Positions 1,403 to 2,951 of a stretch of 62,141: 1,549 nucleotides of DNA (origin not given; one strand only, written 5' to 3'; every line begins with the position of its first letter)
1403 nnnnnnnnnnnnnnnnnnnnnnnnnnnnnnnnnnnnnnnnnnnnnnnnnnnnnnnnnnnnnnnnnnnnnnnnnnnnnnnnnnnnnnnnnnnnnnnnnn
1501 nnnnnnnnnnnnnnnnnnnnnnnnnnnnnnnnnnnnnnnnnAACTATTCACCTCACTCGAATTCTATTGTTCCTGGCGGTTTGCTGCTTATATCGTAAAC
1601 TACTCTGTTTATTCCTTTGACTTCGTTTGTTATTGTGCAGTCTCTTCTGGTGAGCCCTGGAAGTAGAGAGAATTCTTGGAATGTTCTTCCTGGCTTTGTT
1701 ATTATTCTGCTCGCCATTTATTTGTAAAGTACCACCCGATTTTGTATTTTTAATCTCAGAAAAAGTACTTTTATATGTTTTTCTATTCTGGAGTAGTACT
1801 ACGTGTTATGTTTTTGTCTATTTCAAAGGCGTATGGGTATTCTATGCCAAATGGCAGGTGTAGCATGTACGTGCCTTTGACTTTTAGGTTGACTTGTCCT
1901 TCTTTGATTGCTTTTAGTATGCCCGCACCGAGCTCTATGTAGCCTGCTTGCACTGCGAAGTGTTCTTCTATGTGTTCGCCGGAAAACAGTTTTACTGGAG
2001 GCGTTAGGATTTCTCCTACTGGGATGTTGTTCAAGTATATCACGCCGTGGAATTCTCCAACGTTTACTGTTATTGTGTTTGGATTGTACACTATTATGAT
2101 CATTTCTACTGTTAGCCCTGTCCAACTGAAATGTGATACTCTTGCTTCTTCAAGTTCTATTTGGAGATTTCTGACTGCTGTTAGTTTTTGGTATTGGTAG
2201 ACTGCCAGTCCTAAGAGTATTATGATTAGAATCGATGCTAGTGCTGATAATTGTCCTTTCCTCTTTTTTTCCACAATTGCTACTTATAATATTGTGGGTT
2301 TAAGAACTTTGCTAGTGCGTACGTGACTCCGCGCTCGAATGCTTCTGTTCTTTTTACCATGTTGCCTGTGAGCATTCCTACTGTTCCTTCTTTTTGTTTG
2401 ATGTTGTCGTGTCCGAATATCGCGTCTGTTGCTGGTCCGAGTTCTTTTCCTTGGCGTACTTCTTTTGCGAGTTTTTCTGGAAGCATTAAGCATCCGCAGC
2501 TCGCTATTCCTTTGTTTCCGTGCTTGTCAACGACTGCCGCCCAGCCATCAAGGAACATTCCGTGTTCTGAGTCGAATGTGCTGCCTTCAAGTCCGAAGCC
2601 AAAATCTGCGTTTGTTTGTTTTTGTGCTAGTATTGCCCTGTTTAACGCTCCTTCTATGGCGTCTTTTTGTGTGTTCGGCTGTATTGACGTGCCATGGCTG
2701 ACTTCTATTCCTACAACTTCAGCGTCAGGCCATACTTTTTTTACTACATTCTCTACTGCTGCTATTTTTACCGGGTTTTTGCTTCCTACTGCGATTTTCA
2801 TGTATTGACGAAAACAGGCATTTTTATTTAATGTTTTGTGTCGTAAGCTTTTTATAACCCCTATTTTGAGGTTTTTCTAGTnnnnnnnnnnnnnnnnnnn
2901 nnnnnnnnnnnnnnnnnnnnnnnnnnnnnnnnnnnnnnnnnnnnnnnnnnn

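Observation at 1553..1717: In-frame guaB::guaA deletion scar kept as a 54-aa mini-ORF coupled to purH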

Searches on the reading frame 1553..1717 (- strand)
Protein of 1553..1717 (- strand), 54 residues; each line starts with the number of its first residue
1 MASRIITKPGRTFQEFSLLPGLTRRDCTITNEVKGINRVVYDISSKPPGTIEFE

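Call 3: search_protein_families(library=pfam, proteins=[window:1553-1717:-], max_evalue=10)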
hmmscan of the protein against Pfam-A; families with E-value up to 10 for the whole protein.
window:1553-1717:- (54 aa): 1 family
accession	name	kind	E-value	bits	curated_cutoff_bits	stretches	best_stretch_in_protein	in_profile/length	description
PF00958.27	GMP_synt_C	-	1.2e-11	44.9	27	1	28-53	67-92/92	GMP synthase C terminal domain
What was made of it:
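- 1553..1633 (-): guaA remnant, last 26 codons plus stop (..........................*). Pfam GMP_synt_C positions 67-92 (call 3).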

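Call 4: search_protein_families(library=ncbifam, proteins=[window:1553-1717:-], max_evalue=10)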
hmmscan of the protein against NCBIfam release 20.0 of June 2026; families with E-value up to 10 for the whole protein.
window:1553-1717:- (54 aa): 3 families
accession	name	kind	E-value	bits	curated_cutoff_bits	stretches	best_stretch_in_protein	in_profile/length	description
NF000848.1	PRK00074.1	equivalog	4.3e-11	42.1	400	1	27-54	485-512/512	glutamine-hydrolyzing GMP synthase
TIGR00884.1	guaA_Cterm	equivalog_domain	2.6e-10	40.1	338.75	1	21-54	280-310/310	glutamine-hydrolyzing GMP synthase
NF005493.0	PRK07107.1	equivalog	0.02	13.5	585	1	5-31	4-30/502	IMP dehydrogenase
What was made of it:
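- On IMP dehydrogenase (GuaB; Pfam PF00478, NCBIfam PRK07107): PRK07107 positions 4-30, E 0.02 (call 4).
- Checked: NCBIfam IMP dehydrogenase PRK07107 matches residues 5-31 to profile positions 4-30 (E 0.02; call 4).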

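Call 5: find_homologous_proteins(query=window:1553-1717:-, max_evalue=10)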
Query window:1553-1717:- (54 aa): 553 proteins with E <= 10 among 553 candidates; the best 120 are listed.
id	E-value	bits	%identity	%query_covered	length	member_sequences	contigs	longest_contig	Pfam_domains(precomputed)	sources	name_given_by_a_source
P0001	3.2e-28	113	100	100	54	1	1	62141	PF00958.28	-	-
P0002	4.2e-7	47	52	100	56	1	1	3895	PF00958.28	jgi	-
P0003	4.4e-7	47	59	100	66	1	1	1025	PF00958.28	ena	-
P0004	5.1e-7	47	57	100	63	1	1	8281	PF00958.28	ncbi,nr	ncbi:MAG: GMP synthase (glutamine-hydrolyzing), partial [Candidatus Omnitrophica bacterium]|nr:GMP s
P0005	6.7e-7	46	55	98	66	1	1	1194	PF00958.28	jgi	jgi:GMP synthase (glutamine-hydrolysing)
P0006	8.8e-7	46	80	56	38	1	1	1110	PF00958.28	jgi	jgi:GMP synthase (glutamine-hydrolysing)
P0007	8.9e-7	46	59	100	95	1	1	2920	PF00958.28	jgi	-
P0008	9.4e-7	46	76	61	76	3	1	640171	PF00958.28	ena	-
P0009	9.9e-7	46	67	72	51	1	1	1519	PF00958.28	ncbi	ncbi:MAG: hypothetical protein CVV61_08580, partial [Tenericutes bacterium HGW-Tenericutes-6]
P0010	1.1e-6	45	67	74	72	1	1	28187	PF00958.28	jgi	-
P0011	1.3e-6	45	67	74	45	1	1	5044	PF00958.28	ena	-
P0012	1.3e-6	45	53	98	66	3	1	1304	PF00958.28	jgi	jgi:GMP synthase (glutamine-hydrolysing)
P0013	1.3e-6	45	55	93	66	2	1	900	PF00958.28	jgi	jgi:GMP synthase (glutamine-hydrolysing)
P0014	1.4e-6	45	69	72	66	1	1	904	PF00958.28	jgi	jgi:GMP synthase (glutamine-hydrolysing)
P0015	1.4e-6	45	79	61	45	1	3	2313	PF00958.28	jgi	jgi:GMP synthase (glutamine-hydrolysing)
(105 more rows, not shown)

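Call 8: search_solved_structures(query=window:1553-1717:-, max_evalue=10, show_alignments=3)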
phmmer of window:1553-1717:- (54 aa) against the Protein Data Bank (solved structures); distinct sequences matched with E-value up to 10: 17.
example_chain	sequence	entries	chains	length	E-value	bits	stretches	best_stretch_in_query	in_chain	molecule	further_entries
5tw7_A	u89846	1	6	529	4.3e-08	35.8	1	24-54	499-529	GMP synthase [glutamine-hydrolyzing]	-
3uow_A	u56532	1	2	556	2e-07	33.7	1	27-54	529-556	GMP synthetase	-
4wio_A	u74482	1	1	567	2.1e-07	33.7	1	27-54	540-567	GMP synthetase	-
4wim_A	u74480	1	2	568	2.1e-07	33.7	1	27-54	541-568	GMP synthetase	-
7zu9_A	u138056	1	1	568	2.2e-07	33.6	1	27-54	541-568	Glutamine amidotransferase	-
7mo6_A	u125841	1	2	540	3.9e-06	29.7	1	27-54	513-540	GMP synthase [glutamine-hydrolyzing]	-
1gpm_A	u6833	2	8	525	4.7e-06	29.5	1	25-54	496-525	GMP SYNTHETASE | GMP synthase [glutamine-hydrolyzing]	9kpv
7sbc_A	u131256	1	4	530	4.7e-06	29.5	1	26-54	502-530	GMP synthase [glutamine-hydrolyzing]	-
6jp9_A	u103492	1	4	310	8e-05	25.7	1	19-54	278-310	GMP synthase [glutamine-hydrolyzing] subunit B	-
2dpl_A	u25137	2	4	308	8.1e-05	25.6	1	24-54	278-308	GMP synthase [glutamine-hydrolyzing] subunit B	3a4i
3tqi_A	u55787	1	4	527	9.1e-05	25.5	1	24-54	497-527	GMP synthase [glutamine-hydrolyzing]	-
2ywb_A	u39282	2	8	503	0.00058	23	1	27-54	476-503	GMP synthase [glutamine-hydrolyzing]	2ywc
2vxo_A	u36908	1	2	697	0.00085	22.5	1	28-54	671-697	GMP SYNTHASE [GLUTAMINE-HYDROLYZING]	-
8ebc_A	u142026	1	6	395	0.045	17.1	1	7-31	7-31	Lmo0132 protein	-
1ak5_A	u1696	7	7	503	0.29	14.6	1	6-31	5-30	INOSINE-5'-MONOPHOSPHATE DEHYDROGENASE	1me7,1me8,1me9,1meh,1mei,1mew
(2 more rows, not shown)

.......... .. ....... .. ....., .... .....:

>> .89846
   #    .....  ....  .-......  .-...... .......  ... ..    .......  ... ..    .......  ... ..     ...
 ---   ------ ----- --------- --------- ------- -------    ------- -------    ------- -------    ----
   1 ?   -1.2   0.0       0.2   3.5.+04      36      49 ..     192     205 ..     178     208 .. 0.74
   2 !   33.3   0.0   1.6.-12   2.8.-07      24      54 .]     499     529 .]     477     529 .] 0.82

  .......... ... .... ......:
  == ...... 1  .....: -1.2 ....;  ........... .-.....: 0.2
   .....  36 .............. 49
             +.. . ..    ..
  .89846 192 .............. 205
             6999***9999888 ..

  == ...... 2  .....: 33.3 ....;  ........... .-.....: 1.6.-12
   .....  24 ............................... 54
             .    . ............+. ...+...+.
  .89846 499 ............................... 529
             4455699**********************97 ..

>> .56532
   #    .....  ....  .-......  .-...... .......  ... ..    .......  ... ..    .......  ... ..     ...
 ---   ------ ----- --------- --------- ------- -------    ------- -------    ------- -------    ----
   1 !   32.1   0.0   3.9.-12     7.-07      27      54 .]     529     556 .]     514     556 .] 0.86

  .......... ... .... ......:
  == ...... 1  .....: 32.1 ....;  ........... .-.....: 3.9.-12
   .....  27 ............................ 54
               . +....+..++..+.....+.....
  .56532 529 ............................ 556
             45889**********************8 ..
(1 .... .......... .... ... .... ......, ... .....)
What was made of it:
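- Checked: NCBIfam guaA models (call 4) and solved GMP synthases such as 5tw7 (E 4e-8; call 8) agree.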

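Call 13: find_encoding_contigs(protein=window:1553-1717:-, flank=10000, max_places=6)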
Protein window:1553-1717:- (54 aa): no gene with exactly this product is on record in the collection.

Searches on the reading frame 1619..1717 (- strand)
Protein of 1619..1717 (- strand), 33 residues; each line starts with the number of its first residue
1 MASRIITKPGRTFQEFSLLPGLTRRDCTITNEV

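Call 7: search_solved_structures(query=window:1619-1717:-, max_evalue=10, show_alignments=5)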
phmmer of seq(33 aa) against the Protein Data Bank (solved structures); distinct sequences matched with E-value up to 10: 5.
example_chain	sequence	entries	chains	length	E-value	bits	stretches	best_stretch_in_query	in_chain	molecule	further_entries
8ebc_A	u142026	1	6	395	0.035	17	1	7-31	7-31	Lmo0132 protein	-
1ak5_A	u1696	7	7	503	0.15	15.1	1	6-31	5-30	INOSINE-5'-MONOPHOSPHATE DEHYDROGENASE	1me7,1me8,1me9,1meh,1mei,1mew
1pvn_A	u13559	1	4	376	0.25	14.5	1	7-31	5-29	Inosine-5'-monophosphate dehydrogenase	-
1lrt_A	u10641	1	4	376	0.25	14.5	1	7-31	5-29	INOSINE-5'-MONOPHOSPHATE DEHYDROGENASE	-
2xdg_A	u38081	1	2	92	1.5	12.2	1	12-31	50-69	GROWTH HORMONE-RELEASING HORMONE RECEPTOR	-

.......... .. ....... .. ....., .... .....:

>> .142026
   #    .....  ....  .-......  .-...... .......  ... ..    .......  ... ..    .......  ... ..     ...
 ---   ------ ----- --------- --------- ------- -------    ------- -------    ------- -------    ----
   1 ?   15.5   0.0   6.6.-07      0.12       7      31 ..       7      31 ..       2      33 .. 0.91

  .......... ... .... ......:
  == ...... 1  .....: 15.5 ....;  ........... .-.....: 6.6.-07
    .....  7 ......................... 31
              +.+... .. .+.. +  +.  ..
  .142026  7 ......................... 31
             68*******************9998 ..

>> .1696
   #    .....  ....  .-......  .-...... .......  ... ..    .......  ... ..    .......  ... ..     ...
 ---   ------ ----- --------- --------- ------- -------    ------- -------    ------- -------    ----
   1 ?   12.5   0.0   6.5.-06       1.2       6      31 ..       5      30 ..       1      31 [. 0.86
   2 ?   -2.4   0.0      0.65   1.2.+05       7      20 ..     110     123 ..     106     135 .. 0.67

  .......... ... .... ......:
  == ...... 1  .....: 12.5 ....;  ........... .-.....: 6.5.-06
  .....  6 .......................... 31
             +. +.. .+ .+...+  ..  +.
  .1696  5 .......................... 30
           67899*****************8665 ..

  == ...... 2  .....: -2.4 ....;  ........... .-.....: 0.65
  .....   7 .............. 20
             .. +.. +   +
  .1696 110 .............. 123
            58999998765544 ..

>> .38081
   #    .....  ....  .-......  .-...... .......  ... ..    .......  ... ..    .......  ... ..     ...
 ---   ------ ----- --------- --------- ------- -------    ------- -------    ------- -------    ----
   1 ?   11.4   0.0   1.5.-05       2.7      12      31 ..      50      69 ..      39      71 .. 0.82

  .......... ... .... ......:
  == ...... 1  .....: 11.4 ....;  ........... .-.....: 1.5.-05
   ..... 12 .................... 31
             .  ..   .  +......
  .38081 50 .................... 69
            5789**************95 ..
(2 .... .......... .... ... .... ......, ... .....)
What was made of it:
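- On IMP dehydrogenase (GuaB; Pfam PF00478, NCBIfam PRK07107): PDB entries 8ebc and 1ak5, E 0.035-0.15 (call 7).
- Checked: Solved IMPDH-family proteins 8ebc and 1ak5 match residues 7-31 to their own residues 7-31 or 5-30 (E 0.035-0.15; call 7).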

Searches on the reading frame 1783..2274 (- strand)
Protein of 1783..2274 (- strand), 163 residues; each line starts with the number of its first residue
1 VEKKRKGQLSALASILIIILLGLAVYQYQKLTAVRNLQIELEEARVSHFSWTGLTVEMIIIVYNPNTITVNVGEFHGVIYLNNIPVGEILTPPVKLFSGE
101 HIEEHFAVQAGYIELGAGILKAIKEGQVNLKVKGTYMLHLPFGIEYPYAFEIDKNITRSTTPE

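Call 3: search_protein_families(library=pfam, proteins=[window:1783-2274:-], max_evalue=10)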
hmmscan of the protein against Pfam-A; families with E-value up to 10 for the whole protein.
window:1783-2274:- (163 aa): 2 families
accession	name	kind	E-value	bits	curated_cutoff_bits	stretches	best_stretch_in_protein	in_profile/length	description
PF03168.19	LEA_2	-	0.0068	17.3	25.4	1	62-142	4-86/98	Late embryogenesis abundant protein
PF04186.18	FxsA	-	0.12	13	25.2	1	7-46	22-61/109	FxsA cytoplasmic membrane protein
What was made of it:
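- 1783..2274 (-): LEA_2-like membrane protein gene, the upstream synteny anchor. Weak Pfam LEA_2 match (call 3).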

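Call 26: find_encoding_contigs(protein=window:1783-2274:-, flank=10000, max_places=10)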
Protein window:1783-2274:- (163 aa): no gene with exactly this product is on record in the collection.

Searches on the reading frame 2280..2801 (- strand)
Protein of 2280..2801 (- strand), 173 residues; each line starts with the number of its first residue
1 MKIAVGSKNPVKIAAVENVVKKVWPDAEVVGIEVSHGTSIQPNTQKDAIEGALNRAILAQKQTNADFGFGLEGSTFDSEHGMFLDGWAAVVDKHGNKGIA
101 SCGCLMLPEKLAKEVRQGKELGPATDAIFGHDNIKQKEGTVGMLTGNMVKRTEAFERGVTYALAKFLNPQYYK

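Call 3: search_protein_families(library=pfam, proteins=[window:2280-2801:-], max_evalue=10)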
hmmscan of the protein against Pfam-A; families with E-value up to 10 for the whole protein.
window:2280-2801:- (173 aa): 2 families
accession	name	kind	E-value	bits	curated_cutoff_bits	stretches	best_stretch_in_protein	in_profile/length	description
PF01931.24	NTPase_I-T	-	9.6e-49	165.8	25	1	6-167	1-162/162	Protein of unknown function DUF84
PF25099.1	GOLD_PATL1_C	-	0.12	12.7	34.5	1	6-46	3-41/85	Patellin-1-like, C-terminal GOLD domain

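Call 29: find_encoding_contigs(protein=window:2280-2801:-, flank=10000, max_places=10)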
Protein window:2280-2801:- (173 aa): no gene with exactly this product is on record in the collection.
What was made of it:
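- On Deletion scar (fused remnant of two genes after loss of the DNA between them): Look-ups of the neighbouring proteins found nothing (calls 13, 26, 29).
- Tried and rejected: Exact-protein look-ups of the mini-ORF, the LEA_2-like protein and the NTPase found no other contigs (calls 13, 26, 29).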
